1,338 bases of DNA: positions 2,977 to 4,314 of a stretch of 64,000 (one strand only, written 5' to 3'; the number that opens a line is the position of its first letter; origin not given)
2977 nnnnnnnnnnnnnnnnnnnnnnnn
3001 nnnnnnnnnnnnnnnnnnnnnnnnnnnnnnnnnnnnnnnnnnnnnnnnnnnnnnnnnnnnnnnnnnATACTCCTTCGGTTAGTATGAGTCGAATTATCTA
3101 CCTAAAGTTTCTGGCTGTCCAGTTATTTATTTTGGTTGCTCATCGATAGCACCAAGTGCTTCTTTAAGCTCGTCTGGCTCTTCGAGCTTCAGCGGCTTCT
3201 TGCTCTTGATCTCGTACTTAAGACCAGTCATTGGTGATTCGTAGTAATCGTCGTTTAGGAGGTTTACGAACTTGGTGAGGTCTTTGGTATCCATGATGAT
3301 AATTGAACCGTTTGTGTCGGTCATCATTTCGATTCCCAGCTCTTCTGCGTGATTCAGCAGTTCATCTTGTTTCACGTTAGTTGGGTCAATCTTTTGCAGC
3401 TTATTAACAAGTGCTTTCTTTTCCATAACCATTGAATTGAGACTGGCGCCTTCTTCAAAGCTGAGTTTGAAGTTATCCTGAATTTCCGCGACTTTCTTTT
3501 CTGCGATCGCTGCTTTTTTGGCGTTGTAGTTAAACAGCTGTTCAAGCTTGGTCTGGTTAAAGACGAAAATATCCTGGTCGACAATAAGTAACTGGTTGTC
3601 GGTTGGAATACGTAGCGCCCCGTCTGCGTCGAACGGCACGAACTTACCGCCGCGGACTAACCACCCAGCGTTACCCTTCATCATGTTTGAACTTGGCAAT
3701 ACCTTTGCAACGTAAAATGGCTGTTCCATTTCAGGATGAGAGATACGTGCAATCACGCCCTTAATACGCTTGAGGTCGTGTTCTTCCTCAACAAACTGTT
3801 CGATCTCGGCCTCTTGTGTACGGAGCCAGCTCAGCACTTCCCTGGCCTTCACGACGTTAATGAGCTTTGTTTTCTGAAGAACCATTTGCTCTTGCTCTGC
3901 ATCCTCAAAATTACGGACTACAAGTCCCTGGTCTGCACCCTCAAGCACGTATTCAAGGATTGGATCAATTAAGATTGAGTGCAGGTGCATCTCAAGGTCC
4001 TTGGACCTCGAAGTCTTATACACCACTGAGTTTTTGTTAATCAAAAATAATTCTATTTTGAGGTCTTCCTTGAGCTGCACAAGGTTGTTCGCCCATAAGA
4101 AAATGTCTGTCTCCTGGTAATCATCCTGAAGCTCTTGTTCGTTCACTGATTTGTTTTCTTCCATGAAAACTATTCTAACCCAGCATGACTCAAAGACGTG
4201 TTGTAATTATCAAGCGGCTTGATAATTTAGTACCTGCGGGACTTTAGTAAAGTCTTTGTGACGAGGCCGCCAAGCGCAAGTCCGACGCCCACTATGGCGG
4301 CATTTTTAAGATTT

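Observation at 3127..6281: KwaB-like (DUF4868-like) protein in a cluster with three unknown proteins: possible non-canonical Kiwa-like defence module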

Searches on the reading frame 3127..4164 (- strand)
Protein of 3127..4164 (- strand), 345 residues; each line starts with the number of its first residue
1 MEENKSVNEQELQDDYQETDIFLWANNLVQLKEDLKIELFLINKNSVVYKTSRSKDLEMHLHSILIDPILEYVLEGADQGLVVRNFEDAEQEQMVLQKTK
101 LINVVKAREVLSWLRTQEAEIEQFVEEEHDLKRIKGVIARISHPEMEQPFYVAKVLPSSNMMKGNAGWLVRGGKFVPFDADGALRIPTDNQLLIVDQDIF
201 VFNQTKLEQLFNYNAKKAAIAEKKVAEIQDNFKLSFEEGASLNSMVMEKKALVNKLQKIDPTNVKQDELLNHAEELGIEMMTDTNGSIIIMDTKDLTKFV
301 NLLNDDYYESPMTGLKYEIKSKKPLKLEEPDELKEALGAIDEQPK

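Call 3: search_protein_families(library=pfam, proteins=[window:3127-4164:-], max_evalue=1)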
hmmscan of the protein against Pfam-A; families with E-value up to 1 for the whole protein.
window:3127-4164:- (345 aa): 1 family
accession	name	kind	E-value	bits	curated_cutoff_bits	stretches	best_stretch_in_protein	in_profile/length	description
PF16162.10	KwaB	-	7.7e-11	42.8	26.3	1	183-313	53-186/186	Kiwa protein KwaB-like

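Call 4: search_protein_families(library=padloc, proteins=[window:3127-4164:-], max_evalue=1)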
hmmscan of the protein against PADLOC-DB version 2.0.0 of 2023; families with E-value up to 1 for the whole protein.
window:3127-4164:- (345 aa): 8 families
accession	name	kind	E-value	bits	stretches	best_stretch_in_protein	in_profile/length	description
PDLC00233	KwaB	-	7.8e-14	49.6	1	29-327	14-316/320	DUF4868 domain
PDLC00224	KwaB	-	2e-11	42.2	1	33-311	13-291/302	DUF4868 domain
PDLC00222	KwaB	-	4.8e-10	37.3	1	116-325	77-291/292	DUF4868 domain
PDLC00230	KwaB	-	3.2e-09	34.6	1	51-325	45-316/322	DUF4868 domain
PDLC00225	KwaB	-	7e-08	30.2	1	111-324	72-290/291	DUF4868 domain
PDLC00234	KwaB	-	3.3e-06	24.7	1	92-325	60-288/289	DUF4868 domain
PDLC00223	KwaB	-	0.00019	18.7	1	193-321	197-330/339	DUF4868 domain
PDLC00229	KwaB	-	0.0013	16.3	1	243-323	196-279/282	DUF4868 domain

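Call 6: search_protein_families(library=phrogs, proteins=[window:3127-4164:-], max_evalue=1)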
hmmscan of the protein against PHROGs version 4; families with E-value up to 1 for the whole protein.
window:3127-4164:- (345 aa): 3 families
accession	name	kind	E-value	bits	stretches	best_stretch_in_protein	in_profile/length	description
phrog_11123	-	unknown function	0.00015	22.2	1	48-314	46-314/322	-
phrog_38326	-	unknown function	0.15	13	1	265-309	5-48/77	-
phrog_34374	-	tail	0.36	11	1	196-258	78-143/310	pilot protein for DNA ejection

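Call 7: search_protein_families(library=ncbifam, proteins=[window:3127-4164:-], max_evalue=1)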
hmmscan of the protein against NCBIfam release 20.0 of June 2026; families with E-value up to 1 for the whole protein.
window:3127-4164:- (345 aa): 3 families
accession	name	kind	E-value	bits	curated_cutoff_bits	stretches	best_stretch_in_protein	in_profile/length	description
NF041623.1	KwaB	equivalog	1.4e-15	57.3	200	1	29-322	8-305/306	anti-phage protein KwaB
NF003057.0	PRK03975.1-5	subfamily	0.085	12.5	168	0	70-138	14-82/134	putative transcriptional regulator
NF003443.0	PRK04980.1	equivalog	0.36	11.2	93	0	216-275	13-73/104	N(4)-acetylcytidine aminohydrolase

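Call 8: find_homologous_proteins(query=window:3127-4164:-, max_evalue=0.001)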
Query window:3127-4164:- (345 aa): 1629 proteins with E <= 0.001 among 3287 candidates; the best 120 are listed.
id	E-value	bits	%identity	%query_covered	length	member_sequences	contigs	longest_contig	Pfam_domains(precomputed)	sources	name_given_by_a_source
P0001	1.6e-212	723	98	99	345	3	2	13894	PF16162.11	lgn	-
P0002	7.2e-211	717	98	99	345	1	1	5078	PF16162.11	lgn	-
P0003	1.4e-201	687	93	98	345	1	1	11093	PF16162.11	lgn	-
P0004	1.5e-201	687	94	99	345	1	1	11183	PF16162.11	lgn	-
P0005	4.6e-199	678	92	98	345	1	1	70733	PF16162.11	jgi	jgi:hypothetical protein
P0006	1.1e-198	677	92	99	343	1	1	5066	PF16162.11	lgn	-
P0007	2.9e-198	676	91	98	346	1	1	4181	PF16162.11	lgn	-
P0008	8.9e-198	674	91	100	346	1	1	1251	PF16162.11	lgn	-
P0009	9.0e-198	674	91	100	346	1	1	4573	PF16162.11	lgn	-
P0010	9.5e-198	674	93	98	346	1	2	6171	PF16162.11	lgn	-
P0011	2.2e-197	673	95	92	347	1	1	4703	PF16162.11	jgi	jgi:hypothetical protein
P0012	1.7e-195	667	89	100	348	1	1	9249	PF16162.11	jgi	jgi:hypothetical protein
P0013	3.5e-195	666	90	99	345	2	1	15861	PF16162.11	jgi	jgi:hypothetical protein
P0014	2.0e-194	663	90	99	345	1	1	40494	PF16162.11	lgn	-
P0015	5.7e-194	662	90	98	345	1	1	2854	PF16162.11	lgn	-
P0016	5.1e-192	655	90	96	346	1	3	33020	PF16162.11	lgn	-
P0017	6.7e-190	648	87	99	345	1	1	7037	PF16162.11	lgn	-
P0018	1.4e-186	637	87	98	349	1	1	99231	PF16162.11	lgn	-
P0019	5.7e-186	635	86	100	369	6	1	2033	PF16162.11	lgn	-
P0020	6.7e-185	632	86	99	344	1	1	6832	PF16162.11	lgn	-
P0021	4.5e-182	623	84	99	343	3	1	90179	PF16162.11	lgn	-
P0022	7.4e-179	612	83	98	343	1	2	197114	PF16162.11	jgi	jgi:hypothetical protein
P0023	7.8e-179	612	81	99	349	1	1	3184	PF16162.11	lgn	-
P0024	3.2e-178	610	81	100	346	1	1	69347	PF16162.11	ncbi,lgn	-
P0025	4.9e-178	609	83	98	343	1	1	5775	PF16162.11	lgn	-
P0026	8.8e-178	608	83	99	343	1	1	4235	PF16162.11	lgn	-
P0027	1.1e-177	608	83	98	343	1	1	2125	PF16162.11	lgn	-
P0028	1.5e-177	608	81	100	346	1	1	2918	PF16162.11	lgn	-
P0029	1.3e-175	601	82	100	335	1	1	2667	PF16162.11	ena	-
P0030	2.0e-175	601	79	98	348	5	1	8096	PF16162.11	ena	-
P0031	5.7e-175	599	79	98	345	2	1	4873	PF16162.11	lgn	-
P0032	2.4e-173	594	79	98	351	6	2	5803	PF16162.11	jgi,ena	jgi:hypothetical protein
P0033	2.9e-172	590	80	98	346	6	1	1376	PF16162.11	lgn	-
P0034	5.2e-172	590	77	98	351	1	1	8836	PF16162.11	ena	-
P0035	9.3e-172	589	80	92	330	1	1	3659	PF16162.11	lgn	-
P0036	1.7e-171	588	76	100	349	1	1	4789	PF16162.11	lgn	-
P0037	5.6e-171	586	82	94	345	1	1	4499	PF16162.11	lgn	-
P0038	1.1e-170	585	77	98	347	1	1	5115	PF16162.11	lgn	-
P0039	4.5e-170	583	78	98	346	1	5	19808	PF16162.11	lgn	-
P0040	6.3e-170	583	77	98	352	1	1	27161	PF16162.11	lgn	-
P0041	1.7e-169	581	77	98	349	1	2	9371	PF16162.11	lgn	-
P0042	4.1e-169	580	76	98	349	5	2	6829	PF16162.11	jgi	jgi:hypothetical protein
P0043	4.4e-169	580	77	98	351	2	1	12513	PF16162.11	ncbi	-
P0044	1.1e-168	579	77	98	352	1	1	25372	PF16162.11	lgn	-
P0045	7.4e-168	576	81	92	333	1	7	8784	PF16162.11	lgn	-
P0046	4.1e-167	573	78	98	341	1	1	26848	PF16162.11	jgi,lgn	-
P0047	1.4e-165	568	77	95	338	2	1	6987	PF16162.11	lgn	-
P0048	4.2e-164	564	80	92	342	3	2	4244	PF16162.11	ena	-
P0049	6.2e-164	563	77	98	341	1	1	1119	PF16162.11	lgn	-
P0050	2.6e-163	561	78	93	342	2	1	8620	PF16162.11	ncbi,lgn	-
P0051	1.4e-162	559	75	95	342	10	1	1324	PF16162.11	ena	-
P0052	1.4e-162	558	76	95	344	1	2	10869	PF16162.11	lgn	-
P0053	3.1e-160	551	77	93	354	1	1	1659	PF16162.11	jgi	jgi:hypothetical protein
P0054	1.0e-158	546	73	100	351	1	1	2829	PF16162.11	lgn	-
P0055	2.5e-158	545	71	99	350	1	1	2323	PF16162.11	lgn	-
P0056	2.7e-158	544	73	96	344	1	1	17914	PF16162.11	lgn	-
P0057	4.9e-158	544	73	96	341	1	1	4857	PF16162.11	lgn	-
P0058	1.3e-157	542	73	94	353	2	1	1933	PF16162.11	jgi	jgi:hypothetical protein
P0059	2.1e-157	542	73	93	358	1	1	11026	PF16162.11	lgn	-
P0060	6.4e-155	533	71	97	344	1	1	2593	PF16162.11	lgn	-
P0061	1.6e-154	532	73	94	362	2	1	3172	PF16162.11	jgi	jgi:hypothetical protein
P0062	8.5e-154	530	72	93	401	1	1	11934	PF16162.11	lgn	-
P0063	5.2e-153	527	70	97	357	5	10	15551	PF16162.11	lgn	-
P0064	5.4e-153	527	73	92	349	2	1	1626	PF16162.11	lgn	-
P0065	3.3e-152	524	69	100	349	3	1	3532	PF16162.11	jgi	jgi:hypothetical protein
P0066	3.6e-152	524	72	92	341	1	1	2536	PF16162.11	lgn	-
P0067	9.2e-152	523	70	97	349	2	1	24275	PF16162.11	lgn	-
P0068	1.0e-151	523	69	100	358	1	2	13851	PF16162.11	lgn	-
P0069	1.4e-151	522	71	94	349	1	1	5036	PF16162.11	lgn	-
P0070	1.5e-151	522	70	97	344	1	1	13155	PF16162.11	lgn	-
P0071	1.3e-150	519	72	94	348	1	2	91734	PF16162.11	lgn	-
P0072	1.8e-150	519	72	95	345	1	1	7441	PF16162.11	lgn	-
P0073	4.7e-150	517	68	97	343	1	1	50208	PF16162.11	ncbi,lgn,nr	ncbi:hypothetical protein CR970_03730 [Candidatus Saccharibacteria bacterium]|nr:MAG: hypothetical p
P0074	9.3e-150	516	70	93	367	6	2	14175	PF16162.11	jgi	jgi:hypothetical protein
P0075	1.9e-149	515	70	94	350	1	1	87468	PF16162.11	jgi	jgi:hypothetical protein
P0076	2.7e-145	502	69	94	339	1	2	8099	PF16162.11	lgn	-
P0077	6.0e-145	501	66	96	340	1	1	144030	PF16162.11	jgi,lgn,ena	-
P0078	4.8e-144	498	71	92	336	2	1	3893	PF16162.11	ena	-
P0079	3.8e-143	495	72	92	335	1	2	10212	PF16162.11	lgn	-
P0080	7.7e-143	494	68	94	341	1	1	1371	PF16162.11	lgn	-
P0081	6.0e-141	487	68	97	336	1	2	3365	PF16162.11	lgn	-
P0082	7.2e-141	487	67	93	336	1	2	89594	PF16162.11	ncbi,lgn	-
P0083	1.0e-140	487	64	97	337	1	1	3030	PF16162.11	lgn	-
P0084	1.1e-140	487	68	93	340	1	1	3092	PF16162.11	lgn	-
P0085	1.3e-140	486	69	98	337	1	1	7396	PF16162.11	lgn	-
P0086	1.7e-139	483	65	97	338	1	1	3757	PF16162.11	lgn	-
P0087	1.8e-138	479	66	94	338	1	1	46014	PF16162.11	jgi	jgi:hypothetical protein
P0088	3.9e-138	478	67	93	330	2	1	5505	PF16162.11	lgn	-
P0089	1.4e-137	476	64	94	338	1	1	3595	PF16162.11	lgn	-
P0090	1.9e-137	476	65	92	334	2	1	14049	PF16162.11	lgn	-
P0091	5.1e-137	475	65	96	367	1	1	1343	PF16162.11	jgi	jgi:hypothetical protein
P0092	1.0e-136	474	66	92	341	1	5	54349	PF16162.11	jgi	jgi:hypothetical protein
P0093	2.9e-136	472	66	92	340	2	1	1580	PF16162.11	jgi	jgi:hypothetical protein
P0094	3.5e-136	472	66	92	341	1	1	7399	PF16162.11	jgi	jgi:hypothetical protein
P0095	5.3e-136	471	66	92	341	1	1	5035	PF16162.11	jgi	jgi:hypothetical protein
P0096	7.9e-136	471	66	92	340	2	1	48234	PF16162.11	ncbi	-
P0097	1.4e-135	470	66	92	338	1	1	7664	PF16162.11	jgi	jgi:hypothetical protein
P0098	2.0e-135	469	65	94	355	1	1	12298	PF16162.11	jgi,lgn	jgi:hypothetical protein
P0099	2.4e-135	469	65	96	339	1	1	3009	PF16162.11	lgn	-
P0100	8.3e-135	467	65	96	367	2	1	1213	PF16162.11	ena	-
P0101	1.1e-134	467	65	94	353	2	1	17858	PF16162.11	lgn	-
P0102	1.1e-134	467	66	95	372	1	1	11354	PF16162.11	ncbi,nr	ncbi:MAG TPA: Kiwa anti-phage protein KwaB-like domain-containing protein [Candidatus Saccharimonada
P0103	1.6e-134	466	65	94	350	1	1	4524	PF16162.11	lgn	-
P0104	1.8e-134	466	63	93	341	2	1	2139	PF16162.11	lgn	-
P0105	6.0e-134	464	63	96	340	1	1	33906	PF16162.11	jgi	jgi:hypothetical protein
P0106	7.1e-134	464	62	99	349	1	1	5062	PF16162.11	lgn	-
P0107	8.6e-134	464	66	91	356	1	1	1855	PF16162.11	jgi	jgi:hypothetical protein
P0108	9.0e-134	464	65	95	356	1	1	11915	PF16162.11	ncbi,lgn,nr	ncbi:MAG: hypothetical protein JWL89_116 [Candidatus Saccharibacteria bacterium]|nr:hypothetical pro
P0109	1.0e-133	464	64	94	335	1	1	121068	PF16162.11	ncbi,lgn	-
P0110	1.2e-133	464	61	96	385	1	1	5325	PF16162.11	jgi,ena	-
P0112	1.7e-133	463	64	94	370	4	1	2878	PF16162.11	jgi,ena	-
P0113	1.8e-133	463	63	94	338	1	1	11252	PF16162.11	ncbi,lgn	-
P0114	2.0e-133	463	66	92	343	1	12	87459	PF16162.11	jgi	jgi:hypothetical protein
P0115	2.0e-133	463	64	94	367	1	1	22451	PF16162.11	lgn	-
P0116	2.3e-133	463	64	92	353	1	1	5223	PF16162.11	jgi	jgi:hypothetical protein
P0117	2.6e-133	462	63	94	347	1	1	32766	PF16162.11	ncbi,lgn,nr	ncbi:MAG: hypothetical protein JWN82_506 [Candidatus Saccharibacteria bacterium]|nr:hypothetical pro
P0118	3.4e-133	462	65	94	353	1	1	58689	PF16162.11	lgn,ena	-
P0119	3.8e-133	462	66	92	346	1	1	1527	PF16162.11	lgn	-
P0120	4.0e-133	462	63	98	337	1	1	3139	PF16162.11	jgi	jgi:hypothetical protein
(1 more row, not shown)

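Call 9: find_encoding_contigs(protein=P0077, flank=10000, max_places=2)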
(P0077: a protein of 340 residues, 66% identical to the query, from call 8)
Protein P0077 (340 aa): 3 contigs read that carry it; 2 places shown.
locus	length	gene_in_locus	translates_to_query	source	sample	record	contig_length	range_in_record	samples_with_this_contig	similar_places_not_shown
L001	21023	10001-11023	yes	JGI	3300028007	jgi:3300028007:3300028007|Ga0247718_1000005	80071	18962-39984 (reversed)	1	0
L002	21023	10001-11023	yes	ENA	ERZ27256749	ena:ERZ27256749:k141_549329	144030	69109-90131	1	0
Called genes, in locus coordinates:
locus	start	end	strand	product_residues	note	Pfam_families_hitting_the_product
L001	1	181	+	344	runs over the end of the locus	PF03706:LPG_synthase_TM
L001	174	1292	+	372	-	PF13742:tRNA_anti_2, PF02601:Exonuc_VII_L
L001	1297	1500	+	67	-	PF02609:Exonuc_VII_S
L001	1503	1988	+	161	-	PF02353:CMAS (faint), PF13489:Methyltransf_23 (weak)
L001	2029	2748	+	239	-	-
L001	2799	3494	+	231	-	-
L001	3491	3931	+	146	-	PF00072:Response_reg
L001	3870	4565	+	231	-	PF11967:RecO_N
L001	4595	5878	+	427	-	PF00587:tRNA-synt_2b, PF03129:HGTP_anticodon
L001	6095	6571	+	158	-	PF06821:Ser_hydrolase (weak)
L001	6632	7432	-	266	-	PF01476:LysM (weak)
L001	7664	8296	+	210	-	PF10026:DUF2268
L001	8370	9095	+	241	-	PF07722:Peptidase_C26, PF00117:GATase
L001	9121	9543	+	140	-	PF00075:RNase_H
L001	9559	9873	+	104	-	-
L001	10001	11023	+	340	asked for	PF16162:KwaB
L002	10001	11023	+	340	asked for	PF16162:KwaB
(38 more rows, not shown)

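Call 10: find_encoding_contigs(protein=P0109, flank=10000, max_places=2)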
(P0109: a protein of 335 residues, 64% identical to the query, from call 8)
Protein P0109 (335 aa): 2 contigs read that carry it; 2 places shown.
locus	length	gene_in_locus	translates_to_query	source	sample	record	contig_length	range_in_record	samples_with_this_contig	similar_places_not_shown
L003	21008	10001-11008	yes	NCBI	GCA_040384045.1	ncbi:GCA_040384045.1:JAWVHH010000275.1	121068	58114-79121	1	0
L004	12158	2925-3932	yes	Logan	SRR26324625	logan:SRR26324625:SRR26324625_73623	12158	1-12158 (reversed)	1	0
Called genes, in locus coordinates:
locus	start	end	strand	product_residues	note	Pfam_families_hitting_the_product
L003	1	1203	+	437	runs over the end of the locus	PF00498:FHA (faint)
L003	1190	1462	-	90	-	PF01016:Ribosomal_L27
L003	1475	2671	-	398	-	PF01555:N6_N4_Mtase (faint), PF01170:UPF0020, PF13649:Methyltransf_25 (weak), PF13847:Methyltransf_31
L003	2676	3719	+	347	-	PF03706:LPG_synthase_TM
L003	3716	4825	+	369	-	PF13742:tRNA_anti_2, PF01336:tRNA_anti-codon (weak), PF02601:Exonuc_VII_L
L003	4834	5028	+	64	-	PF02609:Exonuc_VII_S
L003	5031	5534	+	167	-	-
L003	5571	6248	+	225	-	-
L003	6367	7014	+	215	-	-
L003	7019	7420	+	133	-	PF00072:Response_reg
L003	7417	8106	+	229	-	PF11967:RecO_N, PF02565:RecO_C (weak)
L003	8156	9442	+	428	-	PF00587:tRNA-synt_2b, PF03129:HGTP_anticodon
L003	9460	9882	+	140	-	PF00075:RNase_H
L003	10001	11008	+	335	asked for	PF16162:KwaB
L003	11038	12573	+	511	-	PF00270:DEAD (faint), PF01443:Viral_helicase1 (faint), PF05970:PIF1, PF13245:AAA_19, PF13401:AAA_22 (weak), PF13604:AAA_30, PF21530:Pif1_2B_dom (weak)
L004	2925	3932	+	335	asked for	PF16162:KwaB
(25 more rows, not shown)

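Call 11: find_encoding_contigs(protein=P0022, flank=10000, max_places=2)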
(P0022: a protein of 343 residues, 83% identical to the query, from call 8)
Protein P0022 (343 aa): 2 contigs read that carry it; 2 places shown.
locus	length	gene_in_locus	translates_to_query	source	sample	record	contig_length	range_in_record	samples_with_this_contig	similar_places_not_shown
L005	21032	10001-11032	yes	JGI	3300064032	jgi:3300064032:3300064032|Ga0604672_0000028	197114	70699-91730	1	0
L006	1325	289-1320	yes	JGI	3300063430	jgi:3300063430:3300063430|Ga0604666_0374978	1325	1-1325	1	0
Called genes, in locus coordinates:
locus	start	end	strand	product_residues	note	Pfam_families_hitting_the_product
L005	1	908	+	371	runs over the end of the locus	PF13742:tRNA_anti_2, PF02601:Exonuc_VII_L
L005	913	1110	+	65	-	PF02609:Exonuc_VII_S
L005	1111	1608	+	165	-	PF13649:Methyltransf_25 (weak)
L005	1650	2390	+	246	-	-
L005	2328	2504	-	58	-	-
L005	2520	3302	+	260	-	-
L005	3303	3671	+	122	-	PF00072:Response_reg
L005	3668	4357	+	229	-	PF11967:RecO_N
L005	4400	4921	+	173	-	-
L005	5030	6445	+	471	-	PF00587:tRNA-synt_2b, PF03129:HGTP_anticodon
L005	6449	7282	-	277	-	PF04228:Zn_peptidase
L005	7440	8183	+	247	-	PF07722:Peptidase_C26, PF00117:GATase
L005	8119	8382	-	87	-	-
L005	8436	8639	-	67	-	PF00404:Dockerin_1 (faint), PF13202:EF-hand_5 (faint)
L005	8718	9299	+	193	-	-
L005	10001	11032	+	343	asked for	PF16162:KwaB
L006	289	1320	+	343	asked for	PF16162:KwaB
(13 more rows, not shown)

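Call 15: find_encoding_contigs(protein=P0001, flank=10000, max_places=3)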
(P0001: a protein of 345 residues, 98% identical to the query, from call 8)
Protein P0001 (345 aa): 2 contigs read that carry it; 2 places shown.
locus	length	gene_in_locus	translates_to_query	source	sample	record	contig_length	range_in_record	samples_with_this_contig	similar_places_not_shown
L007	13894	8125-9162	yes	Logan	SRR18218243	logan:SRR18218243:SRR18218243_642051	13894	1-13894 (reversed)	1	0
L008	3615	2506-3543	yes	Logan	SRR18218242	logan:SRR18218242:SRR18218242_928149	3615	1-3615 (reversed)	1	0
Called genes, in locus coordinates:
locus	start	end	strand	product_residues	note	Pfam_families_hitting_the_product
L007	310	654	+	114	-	-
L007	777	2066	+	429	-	PF00587:tRNA-synt_2b, PF03129:HGTP_anticodon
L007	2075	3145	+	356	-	-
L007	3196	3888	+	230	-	PF13588:HSDR_N_2 (weak)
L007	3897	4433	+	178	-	PF00300:His_Phos_1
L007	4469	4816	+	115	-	-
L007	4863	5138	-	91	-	-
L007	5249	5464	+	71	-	-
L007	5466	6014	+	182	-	-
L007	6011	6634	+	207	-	-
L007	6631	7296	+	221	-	-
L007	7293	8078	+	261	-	-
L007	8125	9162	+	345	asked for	PF16162:KwaB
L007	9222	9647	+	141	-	PF08570:DUF1761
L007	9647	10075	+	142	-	PF08818:DUF1801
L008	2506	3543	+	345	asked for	PF16162:KwaB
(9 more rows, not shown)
